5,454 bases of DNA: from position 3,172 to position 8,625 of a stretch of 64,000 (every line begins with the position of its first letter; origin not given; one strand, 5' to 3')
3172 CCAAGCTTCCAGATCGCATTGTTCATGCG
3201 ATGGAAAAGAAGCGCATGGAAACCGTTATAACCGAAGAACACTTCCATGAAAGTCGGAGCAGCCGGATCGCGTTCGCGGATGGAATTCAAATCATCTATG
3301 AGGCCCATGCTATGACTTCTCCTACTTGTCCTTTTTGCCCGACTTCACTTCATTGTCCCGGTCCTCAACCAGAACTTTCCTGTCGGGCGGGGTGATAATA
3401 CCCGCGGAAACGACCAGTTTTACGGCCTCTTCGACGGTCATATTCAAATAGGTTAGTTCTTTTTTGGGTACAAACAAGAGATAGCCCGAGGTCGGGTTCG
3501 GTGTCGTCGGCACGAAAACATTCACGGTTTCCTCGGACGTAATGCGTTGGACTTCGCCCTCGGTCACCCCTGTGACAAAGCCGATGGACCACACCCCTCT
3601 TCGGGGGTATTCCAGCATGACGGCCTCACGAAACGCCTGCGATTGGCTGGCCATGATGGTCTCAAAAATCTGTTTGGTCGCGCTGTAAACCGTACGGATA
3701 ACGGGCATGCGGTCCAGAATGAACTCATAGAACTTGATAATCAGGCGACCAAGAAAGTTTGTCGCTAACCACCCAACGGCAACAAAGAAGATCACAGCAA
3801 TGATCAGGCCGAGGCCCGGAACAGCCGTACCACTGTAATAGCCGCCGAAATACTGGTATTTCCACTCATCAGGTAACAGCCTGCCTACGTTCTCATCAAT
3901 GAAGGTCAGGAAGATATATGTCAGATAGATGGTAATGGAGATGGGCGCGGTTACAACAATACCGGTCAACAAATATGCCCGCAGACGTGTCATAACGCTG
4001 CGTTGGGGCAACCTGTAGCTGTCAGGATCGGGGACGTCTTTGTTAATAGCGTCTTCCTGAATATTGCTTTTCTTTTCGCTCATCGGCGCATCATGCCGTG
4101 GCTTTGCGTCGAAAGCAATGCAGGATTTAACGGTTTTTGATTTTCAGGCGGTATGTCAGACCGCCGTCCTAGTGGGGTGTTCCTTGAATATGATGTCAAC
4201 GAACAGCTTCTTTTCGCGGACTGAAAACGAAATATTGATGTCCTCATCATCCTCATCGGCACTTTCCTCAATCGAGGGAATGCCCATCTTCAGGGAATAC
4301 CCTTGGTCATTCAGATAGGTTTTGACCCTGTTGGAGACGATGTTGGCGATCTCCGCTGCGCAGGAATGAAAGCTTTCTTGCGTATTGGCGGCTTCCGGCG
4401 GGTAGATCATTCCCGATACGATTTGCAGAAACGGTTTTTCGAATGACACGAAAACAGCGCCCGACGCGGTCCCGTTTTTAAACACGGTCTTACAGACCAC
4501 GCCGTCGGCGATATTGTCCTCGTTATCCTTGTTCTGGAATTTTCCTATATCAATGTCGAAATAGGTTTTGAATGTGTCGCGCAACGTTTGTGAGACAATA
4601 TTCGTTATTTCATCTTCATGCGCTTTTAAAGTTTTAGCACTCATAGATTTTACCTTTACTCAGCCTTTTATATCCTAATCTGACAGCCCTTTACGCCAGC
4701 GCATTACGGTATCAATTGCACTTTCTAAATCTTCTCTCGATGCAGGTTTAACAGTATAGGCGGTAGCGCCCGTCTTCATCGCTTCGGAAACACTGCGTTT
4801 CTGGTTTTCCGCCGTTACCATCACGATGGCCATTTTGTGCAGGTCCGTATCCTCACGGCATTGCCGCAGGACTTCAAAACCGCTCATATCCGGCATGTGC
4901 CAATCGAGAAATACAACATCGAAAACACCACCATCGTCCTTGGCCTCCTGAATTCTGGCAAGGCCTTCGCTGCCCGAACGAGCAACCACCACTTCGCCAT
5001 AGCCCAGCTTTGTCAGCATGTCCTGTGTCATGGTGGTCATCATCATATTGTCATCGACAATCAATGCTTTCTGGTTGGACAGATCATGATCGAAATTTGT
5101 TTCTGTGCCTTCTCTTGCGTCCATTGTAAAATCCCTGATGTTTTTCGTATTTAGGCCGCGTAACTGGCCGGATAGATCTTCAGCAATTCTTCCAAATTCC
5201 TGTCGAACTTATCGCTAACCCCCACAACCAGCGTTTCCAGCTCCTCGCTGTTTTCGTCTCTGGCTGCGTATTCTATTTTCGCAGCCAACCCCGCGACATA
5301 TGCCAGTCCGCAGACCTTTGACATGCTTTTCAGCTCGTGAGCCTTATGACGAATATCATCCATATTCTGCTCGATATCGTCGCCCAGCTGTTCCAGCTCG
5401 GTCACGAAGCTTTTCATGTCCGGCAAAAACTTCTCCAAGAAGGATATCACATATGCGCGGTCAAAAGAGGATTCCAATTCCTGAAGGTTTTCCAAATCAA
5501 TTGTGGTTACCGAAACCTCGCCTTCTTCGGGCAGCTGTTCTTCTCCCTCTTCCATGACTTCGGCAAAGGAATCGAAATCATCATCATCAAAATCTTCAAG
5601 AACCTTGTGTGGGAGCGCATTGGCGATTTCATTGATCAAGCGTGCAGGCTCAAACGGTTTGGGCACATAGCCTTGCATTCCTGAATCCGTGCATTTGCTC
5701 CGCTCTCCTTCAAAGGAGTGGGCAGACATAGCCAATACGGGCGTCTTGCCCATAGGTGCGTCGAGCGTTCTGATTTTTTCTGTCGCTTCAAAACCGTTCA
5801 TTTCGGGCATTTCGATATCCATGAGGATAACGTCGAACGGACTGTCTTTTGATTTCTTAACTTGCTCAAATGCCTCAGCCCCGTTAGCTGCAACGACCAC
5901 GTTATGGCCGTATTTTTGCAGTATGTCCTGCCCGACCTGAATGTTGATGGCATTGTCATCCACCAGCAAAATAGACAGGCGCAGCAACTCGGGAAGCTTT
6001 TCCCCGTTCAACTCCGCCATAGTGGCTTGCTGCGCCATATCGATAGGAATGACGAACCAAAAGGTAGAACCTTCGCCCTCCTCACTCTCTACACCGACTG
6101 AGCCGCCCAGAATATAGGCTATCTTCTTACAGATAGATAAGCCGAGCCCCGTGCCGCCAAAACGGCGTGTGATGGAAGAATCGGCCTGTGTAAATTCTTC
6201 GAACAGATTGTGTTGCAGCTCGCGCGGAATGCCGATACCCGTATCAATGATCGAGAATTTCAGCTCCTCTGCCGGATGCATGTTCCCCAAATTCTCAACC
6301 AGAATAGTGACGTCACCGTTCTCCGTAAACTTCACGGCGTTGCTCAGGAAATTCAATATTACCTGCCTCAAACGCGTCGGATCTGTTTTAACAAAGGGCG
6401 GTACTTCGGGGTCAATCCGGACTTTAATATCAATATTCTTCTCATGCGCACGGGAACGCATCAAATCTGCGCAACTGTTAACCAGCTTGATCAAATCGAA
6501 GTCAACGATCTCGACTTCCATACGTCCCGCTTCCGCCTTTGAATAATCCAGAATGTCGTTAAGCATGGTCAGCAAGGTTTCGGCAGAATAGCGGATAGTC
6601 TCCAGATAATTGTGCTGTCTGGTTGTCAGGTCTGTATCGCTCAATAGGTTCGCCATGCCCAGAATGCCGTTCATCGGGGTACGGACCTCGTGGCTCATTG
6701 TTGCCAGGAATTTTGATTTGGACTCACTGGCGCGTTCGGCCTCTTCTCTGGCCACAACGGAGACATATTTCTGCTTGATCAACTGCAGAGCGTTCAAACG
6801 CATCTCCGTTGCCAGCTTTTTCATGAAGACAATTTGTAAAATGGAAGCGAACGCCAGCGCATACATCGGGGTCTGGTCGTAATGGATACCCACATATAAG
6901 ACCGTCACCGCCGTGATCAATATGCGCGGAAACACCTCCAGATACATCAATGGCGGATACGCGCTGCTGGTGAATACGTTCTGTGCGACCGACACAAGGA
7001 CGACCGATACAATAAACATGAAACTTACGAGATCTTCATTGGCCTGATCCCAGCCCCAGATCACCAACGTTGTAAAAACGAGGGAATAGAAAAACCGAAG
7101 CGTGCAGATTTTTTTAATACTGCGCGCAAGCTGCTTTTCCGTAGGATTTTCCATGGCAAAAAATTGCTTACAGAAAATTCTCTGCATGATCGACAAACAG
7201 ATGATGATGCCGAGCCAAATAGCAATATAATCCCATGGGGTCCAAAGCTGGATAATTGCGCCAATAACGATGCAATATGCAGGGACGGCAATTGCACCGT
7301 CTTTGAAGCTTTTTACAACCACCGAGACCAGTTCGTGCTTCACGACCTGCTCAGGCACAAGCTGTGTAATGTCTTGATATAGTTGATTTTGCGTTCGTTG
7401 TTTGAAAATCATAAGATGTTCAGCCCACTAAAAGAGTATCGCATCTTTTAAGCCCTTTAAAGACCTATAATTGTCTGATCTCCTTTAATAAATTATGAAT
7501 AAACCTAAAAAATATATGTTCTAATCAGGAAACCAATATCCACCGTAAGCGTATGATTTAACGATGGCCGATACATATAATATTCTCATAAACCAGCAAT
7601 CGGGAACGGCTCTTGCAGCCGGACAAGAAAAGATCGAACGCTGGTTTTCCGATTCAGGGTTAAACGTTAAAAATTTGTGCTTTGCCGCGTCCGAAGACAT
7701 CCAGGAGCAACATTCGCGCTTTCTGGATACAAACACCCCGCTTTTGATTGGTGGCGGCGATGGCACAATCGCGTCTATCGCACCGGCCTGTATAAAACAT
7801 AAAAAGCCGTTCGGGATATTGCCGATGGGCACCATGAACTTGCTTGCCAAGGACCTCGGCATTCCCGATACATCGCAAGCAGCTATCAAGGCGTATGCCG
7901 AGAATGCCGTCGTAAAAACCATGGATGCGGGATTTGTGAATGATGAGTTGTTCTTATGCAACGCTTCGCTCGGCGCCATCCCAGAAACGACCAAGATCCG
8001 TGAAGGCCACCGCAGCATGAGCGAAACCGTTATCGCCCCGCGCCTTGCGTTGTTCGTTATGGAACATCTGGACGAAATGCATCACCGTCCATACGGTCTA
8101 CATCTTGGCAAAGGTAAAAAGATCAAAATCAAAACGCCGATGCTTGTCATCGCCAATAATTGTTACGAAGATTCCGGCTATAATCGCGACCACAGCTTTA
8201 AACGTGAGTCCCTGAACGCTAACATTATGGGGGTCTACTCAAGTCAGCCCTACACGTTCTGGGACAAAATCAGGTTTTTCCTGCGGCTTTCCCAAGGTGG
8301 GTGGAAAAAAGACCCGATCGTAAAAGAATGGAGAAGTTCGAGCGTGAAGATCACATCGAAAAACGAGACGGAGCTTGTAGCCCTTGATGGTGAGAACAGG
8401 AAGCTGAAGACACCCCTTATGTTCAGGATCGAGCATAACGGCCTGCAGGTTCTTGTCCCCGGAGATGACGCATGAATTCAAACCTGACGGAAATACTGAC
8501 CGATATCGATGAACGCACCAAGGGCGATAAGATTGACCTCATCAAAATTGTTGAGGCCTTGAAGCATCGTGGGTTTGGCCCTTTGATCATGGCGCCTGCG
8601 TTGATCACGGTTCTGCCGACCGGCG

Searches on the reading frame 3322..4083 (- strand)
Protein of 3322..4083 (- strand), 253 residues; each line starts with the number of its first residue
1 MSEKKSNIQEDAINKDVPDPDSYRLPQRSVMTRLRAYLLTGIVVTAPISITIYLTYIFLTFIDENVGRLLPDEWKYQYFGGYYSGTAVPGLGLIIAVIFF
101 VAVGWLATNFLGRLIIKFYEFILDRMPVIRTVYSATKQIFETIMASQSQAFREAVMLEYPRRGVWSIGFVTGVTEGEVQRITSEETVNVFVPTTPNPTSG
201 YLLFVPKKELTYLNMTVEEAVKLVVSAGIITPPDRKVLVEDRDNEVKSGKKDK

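Call 56: search_protein_families(library=pfam, proteins=[window:3322-4083:-], max_evalue=0.001)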
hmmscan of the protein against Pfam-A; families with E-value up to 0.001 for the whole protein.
window:3322-4083:- (253 aa): 1 family
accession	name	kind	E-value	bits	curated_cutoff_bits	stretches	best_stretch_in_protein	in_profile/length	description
PF04367.18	DUF502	-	3.9e-36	123.6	23.8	1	94-199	1-107/107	Protein of unknown function (DUF502)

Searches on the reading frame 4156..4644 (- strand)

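Call 56: search_protein_families(library=pfam, proteins=[window:4156-4644:-], max_evalue=0.001)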
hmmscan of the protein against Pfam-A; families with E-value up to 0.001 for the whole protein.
window:4156-4644:- (162 aa): 1 family
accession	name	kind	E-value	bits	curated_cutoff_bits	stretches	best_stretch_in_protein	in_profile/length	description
PF13690.11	CheX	-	2.5e-08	34.3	27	1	57-129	8-76/94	Chemotaxis phosphatase CheX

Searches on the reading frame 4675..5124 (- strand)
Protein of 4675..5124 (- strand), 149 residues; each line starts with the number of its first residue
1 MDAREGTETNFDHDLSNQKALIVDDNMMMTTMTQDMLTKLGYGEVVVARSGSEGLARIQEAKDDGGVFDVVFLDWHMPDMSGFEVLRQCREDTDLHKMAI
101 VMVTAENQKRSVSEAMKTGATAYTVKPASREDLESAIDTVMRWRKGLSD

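Call 56: search_protein_families(library=pfam, proteins=[window:4675-5124:-], max_evalue=0.001)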
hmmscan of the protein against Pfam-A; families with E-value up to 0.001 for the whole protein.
window:4675-5124:- (149 aa): 1 family
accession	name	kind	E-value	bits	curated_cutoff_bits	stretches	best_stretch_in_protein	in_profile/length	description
PF00072.30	Response_reg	-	7.6e-25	87.7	30.2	1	21-137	2-110/111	Response regulator receiver domain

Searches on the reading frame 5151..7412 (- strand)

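Call 56: search_protein_families(library=pfam, proteins=[window:5151-7412:-], max_evalue=0.001)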
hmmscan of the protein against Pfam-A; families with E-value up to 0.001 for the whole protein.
window:5151-7412:- (753 aa): 4 families
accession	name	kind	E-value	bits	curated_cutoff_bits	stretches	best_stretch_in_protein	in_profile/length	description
PF02518.31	HATPase_c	-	1e-29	103.6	26.4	1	343-457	1-109/111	Histidine kinase-, DNA gyrase B-, and HSP90-like ATPase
PF00072.30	Response_reg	-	1.3e-26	93.3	30.2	1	481-596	1-110/111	Response regulator receiver domain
PF00512.31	HisKA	-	3.1e-21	75.6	26.9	1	231-296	1-66/66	His Kinase A (phospho-acceptor) domain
PF01627.28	Hpt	-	1.9e-07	31.7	24.6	1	658-726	2-72/84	Hpt domain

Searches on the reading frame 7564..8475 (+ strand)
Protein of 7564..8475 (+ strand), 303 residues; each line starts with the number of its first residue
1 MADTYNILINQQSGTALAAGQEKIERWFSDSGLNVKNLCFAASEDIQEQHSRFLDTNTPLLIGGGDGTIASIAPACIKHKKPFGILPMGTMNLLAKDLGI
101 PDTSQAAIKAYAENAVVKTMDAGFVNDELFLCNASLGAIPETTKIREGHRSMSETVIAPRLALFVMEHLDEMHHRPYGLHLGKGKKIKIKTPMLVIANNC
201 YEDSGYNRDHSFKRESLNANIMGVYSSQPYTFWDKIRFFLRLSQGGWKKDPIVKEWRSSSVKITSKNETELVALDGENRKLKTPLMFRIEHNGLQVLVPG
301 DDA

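Call 56: search_protein_families(library=pfam, proteins=[window:7564-8475:+], max_evalue=0.001)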
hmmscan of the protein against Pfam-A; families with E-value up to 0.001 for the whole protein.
window:7564-8475:+ (303 aa): 1 family
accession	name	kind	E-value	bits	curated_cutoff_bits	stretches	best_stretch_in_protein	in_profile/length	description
PF00781.29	DAGK_cat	-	5.6e-14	52.3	23.6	1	7-116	4-117/125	Diacylglycerol kinase catalytic domain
